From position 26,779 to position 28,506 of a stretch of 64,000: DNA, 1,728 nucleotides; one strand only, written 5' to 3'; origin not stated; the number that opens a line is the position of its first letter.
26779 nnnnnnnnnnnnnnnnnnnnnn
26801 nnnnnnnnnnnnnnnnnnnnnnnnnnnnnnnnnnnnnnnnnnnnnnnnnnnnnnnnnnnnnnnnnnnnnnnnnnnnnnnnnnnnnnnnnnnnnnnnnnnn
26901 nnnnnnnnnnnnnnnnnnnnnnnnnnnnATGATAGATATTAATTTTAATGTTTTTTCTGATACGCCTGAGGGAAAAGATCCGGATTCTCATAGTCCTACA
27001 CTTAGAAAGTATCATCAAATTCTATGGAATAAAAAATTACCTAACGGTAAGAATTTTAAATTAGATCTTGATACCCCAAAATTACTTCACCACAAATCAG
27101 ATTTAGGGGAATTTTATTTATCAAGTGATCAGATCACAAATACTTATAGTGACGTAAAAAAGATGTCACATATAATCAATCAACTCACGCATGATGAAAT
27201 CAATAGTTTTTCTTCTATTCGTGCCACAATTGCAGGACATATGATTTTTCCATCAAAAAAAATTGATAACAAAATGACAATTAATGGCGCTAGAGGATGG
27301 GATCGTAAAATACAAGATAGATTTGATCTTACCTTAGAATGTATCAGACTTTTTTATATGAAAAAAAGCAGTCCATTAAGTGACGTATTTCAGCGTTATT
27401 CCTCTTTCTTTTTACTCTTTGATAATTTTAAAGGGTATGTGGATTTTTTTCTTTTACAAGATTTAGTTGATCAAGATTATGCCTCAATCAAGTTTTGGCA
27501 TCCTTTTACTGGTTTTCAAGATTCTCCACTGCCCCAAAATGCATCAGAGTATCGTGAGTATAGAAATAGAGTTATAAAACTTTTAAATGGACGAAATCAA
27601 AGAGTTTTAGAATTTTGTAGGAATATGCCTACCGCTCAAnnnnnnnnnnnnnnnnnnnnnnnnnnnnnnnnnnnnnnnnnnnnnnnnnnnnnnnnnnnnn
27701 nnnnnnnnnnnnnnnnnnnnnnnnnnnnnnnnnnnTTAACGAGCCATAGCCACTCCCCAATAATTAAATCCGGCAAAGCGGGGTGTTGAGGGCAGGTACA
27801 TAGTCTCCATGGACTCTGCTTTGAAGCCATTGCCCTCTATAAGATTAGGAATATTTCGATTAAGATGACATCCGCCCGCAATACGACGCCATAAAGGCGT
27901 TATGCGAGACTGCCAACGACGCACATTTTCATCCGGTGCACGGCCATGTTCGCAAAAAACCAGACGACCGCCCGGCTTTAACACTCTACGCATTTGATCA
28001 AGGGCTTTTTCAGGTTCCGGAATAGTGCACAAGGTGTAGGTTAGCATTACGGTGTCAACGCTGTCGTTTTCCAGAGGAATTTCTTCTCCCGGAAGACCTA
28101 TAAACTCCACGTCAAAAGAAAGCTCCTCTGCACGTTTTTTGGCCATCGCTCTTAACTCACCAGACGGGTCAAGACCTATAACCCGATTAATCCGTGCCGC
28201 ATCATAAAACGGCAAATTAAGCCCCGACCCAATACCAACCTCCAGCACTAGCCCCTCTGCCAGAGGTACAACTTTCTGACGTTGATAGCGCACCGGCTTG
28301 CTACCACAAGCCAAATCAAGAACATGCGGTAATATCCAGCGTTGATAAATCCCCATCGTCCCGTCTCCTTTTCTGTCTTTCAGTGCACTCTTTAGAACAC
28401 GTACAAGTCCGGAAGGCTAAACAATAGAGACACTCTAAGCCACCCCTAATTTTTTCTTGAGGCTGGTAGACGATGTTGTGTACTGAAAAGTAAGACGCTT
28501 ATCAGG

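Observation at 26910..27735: AT-rich orphan gene grafted directly behind the conserved MoxR-VWA (CoxD/CoxE-like) pair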

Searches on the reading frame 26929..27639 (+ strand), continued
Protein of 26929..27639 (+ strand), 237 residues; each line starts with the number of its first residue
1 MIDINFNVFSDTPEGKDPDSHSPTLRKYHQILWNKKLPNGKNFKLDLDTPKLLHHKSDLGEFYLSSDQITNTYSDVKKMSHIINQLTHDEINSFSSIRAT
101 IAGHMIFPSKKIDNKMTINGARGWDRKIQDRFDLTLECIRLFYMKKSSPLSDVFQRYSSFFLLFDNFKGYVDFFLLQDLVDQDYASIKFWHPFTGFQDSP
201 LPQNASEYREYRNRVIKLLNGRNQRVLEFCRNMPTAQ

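Call 79: search_protein_families(library=pfam, proteins=[L093:2195-3190:+, L089:6392-7141:+], max_evalue=0.01)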
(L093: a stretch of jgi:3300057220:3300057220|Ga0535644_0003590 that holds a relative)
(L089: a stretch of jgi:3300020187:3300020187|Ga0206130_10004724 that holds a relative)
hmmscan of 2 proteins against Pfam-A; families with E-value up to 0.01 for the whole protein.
L093:2195-3190:+ (332 aa): 2 families
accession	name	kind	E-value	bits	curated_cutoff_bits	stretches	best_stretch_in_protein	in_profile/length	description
PF13020.12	NOV_C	-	2.2e-20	73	22.1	1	210-303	1-86/91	Protein NO VEIN, C-terminal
PF11907.13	DUF3427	-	1.9e-07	31.1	27.7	1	3-137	126-267/280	Domain of unknown function (DUF3427)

L089:6392-7141:+ (250 aa): 1 family
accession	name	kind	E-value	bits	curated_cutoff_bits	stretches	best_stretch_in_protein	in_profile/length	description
PF03167.25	UDG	-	1.5e-05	25.6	24.3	1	37-232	9-125/141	Uracil DNA glycosylase superfamily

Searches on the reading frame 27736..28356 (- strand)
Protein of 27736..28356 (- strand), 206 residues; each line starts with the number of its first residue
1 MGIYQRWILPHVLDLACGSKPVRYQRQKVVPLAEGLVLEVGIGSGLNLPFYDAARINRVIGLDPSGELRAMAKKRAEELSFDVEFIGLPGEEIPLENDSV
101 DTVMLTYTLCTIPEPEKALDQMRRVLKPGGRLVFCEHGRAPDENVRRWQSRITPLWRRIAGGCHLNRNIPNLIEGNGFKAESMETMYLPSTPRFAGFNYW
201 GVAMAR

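Call 3: search_protein_families(library=pfam, proteins=[window:27739-28356:-], max_evalue=1)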
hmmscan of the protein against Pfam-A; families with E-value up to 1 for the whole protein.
window:27739-28356:- (206 aa): 10 families
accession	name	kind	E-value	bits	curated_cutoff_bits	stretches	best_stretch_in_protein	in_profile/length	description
PF08241.18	Methyltransf_11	-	2.1e-21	76.8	21.2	1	38-134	1-95/95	Methyltransferase domain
PF13649.12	Methyltransf_25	-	1.7e-17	64.3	27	1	37-130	1-97/97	Methyltransferase domain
PF13847.12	Methyltransf_31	-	1.4e-14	54.5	27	1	51-150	19-127/145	Methyltransferase domain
PF13489.12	Methyltransf_23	-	6.5e-14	52.4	27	1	34-179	23-160/164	Methyltransferase domain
PF01209.24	Ubie_methyltran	-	9e-14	51.8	20.1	1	12-139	51-156/233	ubiE/COQ5 methyltransferase family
PF08242.18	Methyltransf_12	-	1.1e-11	45.8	30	1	38-132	1-98/98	Methyltransferase domain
PF08003.17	Methyltransf_9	-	0.00035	20.1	23.8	1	27-134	109-217/315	Protein of unknown function (DUF1698)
PF20922.3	Anamorsin_N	-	0.017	15.3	27.1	1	110-144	63-100/163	Anamorsin, N-terminal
PF05148.21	Methyltransf_8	-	0.024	14.9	27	1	91-136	114-158/219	Hypothetical methyltransferase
PF01234.23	NNMT_PNMT_TEMT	-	0.076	12.7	25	1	92-135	155-198/261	NNMT/PNMT/TEMT family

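Call 55: find_encoding_contigs(protein=window:27736-28356:-, flank=5000, max_places=8)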
Protein window:27736-28356:- (206 aa): 1 contig read that carries it; 1 place shown.
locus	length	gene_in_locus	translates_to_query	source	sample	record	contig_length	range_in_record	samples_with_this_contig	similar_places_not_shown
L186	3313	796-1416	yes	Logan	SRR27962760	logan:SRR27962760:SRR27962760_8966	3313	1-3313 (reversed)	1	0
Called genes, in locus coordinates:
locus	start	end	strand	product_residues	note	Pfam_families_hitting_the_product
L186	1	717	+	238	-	?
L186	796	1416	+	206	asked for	PF01209:Ubie_methyltran, PF13489:Methyltransf_23, PF08241:Methyltransf_11, PF08242:Methyltransf_12, PF13649:Methyltransf_25, PF13847:Methyltransf_31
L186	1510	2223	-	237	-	PF22507:DUF6994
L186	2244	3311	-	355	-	?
